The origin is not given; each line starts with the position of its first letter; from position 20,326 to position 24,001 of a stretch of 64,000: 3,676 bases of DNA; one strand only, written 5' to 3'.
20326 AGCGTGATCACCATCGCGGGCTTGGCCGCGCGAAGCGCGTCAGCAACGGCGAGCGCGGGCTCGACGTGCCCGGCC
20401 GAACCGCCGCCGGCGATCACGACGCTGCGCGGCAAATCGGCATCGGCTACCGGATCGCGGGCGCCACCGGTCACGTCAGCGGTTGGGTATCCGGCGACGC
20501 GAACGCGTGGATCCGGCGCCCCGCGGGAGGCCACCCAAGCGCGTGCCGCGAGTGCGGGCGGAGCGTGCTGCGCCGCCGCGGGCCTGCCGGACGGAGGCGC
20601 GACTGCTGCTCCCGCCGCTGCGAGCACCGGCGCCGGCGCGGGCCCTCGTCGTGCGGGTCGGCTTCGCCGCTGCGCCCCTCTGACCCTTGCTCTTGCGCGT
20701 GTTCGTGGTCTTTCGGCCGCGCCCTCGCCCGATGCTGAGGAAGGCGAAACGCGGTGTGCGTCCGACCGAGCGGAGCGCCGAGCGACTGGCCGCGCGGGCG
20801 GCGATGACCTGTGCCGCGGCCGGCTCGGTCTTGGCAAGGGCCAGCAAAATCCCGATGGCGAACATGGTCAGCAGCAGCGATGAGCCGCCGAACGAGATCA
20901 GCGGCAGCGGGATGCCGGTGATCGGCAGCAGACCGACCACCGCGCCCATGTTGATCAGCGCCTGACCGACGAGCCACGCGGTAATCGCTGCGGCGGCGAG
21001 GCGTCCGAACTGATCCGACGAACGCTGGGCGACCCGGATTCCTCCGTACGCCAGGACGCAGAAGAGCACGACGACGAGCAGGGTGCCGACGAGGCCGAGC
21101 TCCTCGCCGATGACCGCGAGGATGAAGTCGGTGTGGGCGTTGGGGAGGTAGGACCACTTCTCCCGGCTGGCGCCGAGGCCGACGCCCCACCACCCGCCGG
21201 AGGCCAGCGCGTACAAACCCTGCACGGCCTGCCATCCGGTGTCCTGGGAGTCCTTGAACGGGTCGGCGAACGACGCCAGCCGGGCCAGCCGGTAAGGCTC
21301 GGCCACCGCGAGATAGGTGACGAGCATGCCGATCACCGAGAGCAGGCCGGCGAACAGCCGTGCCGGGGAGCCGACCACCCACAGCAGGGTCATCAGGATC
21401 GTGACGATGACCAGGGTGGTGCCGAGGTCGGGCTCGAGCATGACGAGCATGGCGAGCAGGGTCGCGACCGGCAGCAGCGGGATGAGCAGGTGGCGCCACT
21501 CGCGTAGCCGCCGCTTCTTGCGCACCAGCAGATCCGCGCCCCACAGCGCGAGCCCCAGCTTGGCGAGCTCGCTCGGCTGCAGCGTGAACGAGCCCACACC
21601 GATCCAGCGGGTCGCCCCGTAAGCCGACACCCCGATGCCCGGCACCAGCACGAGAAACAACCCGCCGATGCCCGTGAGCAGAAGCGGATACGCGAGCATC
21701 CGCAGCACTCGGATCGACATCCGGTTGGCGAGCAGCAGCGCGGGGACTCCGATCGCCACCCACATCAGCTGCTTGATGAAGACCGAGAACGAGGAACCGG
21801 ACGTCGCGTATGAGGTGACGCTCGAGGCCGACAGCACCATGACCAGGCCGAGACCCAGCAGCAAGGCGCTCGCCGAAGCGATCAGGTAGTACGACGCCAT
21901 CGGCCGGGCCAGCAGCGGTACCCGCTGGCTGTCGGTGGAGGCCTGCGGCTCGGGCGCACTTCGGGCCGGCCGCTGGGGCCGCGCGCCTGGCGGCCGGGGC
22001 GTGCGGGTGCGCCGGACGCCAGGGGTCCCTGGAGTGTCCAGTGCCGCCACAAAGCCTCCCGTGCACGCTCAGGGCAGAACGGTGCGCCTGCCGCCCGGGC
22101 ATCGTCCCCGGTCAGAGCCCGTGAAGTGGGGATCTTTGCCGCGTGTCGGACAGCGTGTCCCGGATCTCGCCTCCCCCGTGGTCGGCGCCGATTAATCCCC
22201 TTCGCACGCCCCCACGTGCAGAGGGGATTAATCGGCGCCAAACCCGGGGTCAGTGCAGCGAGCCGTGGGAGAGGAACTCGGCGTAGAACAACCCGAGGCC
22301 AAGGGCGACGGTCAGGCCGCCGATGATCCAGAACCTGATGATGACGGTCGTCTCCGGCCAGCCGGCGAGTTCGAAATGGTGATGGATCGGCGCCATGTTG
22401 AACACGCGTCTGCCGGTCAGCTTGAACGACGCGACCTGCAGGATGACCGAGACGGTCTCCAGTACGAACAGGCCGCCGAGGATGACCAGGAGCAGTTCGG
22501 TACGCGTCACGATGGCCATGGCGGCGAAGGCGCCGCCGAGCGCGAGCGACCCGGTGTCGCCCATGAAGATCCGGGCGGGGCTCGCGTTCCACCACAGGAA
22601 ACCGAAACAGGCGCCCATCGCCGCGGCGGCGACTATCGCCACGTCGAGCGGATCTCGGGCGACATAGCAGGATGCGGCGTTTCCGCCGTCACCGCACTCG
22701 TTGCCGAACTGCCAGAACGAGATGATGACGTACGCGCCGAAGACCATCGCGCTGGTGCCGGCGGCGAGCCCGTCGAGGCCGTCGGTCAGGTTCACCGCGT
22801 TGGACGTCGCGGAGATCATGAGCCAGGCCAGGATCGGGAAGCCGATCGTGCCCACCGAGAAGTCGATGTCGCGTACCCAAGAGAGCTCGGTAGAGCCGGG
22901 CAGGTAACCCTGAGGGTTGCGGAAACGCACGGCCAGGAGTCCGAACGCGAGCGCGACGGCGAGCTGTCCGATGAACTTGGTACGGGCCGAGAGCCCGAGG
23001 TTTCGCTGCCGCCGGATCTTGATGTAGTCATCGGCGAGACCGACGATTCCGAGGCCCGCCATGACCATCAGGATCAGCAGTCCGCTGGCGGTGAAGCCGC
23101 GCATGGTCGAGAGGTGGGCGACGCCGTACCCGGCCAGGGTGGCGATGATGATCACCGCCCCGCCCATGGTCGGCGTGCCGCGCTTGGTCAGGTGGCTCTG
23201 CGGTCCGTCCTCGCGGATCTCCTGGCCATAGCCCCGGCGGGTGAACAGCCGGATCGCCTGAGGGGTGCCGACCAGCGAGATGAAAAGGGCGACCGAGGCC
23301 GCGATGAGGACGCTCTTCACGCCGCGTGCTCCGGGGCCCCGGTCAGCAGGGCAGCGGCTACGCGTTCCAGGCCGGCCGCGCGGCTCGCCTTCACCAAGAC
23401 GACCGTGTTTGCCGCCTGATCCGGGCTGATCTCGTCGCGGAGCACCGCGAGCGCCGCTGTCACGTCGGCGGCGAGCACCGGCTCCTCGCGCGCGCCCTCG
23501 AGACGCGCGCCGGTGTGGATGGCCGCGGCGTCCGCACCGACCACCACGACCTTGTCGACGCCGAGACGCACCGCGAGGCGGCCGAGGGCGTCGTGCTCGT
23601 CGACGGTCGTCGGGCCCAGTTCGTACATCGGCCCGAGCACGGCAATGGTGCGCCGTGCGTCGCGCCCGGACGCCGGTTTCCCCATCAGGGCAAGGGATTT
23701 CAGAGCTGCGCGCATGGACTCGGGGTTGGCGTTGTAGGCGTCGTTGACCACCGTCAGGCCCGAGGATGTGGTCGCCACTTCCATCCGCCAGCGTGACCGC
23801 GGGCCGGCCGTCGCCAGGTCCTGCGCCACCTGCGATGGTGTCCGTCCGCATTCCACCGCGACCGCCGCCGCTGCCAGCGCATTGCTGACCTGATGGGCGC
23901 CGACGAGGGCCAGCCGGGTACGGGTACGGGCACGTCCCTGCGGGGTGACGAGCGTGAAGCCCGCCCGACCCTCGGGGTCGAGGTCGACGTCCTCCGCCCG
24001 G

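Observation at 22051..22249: murD missing between mraY and ftsW; its slot holds a spacer with an 18-bp perfect palindromic hairpin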

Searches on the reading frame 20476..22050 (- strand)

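Call 3: search_protein_families(library=pfam, proteins=[window:20476-22050:-])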
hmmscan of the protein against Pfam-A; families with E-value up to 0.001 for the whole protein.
window:20476-22050:- (524 aa): 1 family
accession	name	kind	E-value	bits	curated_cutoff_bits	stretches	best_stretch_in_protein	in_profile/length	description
PF01098.24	FTSW_RODA_SPOVE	-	2.5e-106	356.1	26.4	1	61-408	7-353/356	Cell cycle protein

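Call 4: search_protein_families(library=ncbifam, proteins=[window:20476-22050:-])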
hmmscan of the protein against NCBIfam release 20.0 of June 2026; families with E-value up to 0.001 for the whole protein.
window:20476-22050:- (524 aa): 6 families
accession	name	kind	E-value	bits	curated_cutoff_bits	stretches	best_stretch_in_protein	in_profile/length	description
TIGR02614.1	ftsW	equivalog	3.1e-118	394.9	337.5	1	55-408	2-356/357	putative lipid II flippase FtsW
TIGR02615.1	spoVE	exception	1.4e-94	317.5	448.8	1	56-406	3-353/354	stage V sporulation protein E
TIGR02210.1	rodA_shape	equivalog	2.3e-84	283.5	336.7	1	67-405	6-352/357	rod shape-determining protein RodA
NF008042.0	PRK10774.1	equivalog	1.9e-65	221.4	493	1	64-406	46-389/405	cell division protein FtsW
NF008060.0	PRK10794.1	equivalog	2.2e-45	155.2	590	1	67-405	22-359/370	peptidoglycan glycosyltransferase MrdB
NF037961.1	RodA_shape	subfamily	4.2e-45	154.8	150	2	269-402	270-404/415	rod shape-determining protein RodA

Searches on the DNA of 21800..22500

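Call 43: search_rna_families(source=window, start=21800, end=22500, threshold=evalue, max_evalue=10)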
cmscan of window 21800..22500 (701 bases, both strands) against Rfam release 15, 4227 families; matches with E-value up to 10: 4.
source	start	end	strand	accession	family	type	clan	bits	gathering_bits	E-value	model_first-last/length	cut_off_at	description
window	22170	22253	-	RF03294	mir-H3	Gene; miRNA;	-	27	70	0.11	1-81/81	no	mir-H3 microRNA precursor family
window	22172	22250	-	RF01064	mir-253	Gene; miRNA;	-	26.2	72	0.0058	1-98/98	no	mir-253 microRNA precursor family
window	22180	22243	-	RF00884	MIR815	Gene; miRNA;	-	21.9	63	0.14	1-81/81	no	MIR815 microRNA precursor family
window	22301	22364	-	RF02873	AS-traI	Gene; antisense;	-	16.8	99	3.1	1-77/77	no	Antisense to traI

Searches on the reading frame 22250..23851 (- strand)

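Call 3: search_protein_families(library=pfam, proteins=[window:22250-23851:-])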
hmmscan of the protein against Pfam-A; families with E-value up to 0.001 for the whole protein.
window:22250-23851:- (533 aa): 2 families
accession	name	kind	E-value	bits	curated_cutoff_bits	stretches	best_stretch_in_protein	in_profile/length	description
PF00953.26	Glycos_transf_4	-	2.4e-34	119.1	27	1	259-448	3-158/160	Glycosyl transferase family 4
PF10555.14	MraY_sig1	-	0.00018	21.2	20.1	1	223-235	1-13/13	Phospho-N-acetylmuramoyl-pentapeptide-transferase signature 1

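Call 4: search_protein_families(library=ncbifam, proteins=[window:22250-23851:-])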
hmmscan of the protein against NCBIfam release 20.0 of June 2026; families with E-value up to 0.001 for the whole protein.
window:22250-23851:- (533 aa): 3 families
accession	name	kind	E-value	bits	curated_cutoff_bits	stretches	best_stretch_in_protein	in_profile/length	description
TIGR00445.1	mraY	equivalog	2e-98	329.8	192.05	1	196-519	5-315/321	phospho-N-acetylmuramoyl-pentapeptide-transferase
NF053644.1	MraY_archaea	equivalog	2.2e-26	93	450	2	330-519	175-340/340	pseudomurein biosynthesis MraY family phospho-N-acetylmuramoyl-pentapeptide-transferase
TIGR02380.1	ECA_wecA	exception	7.6e-05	22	326.05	1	215-439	29-219/346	UDP-N-acetylglucosamine--undecaprenyl-phosphate N-acetylglucosaminephosphotransferase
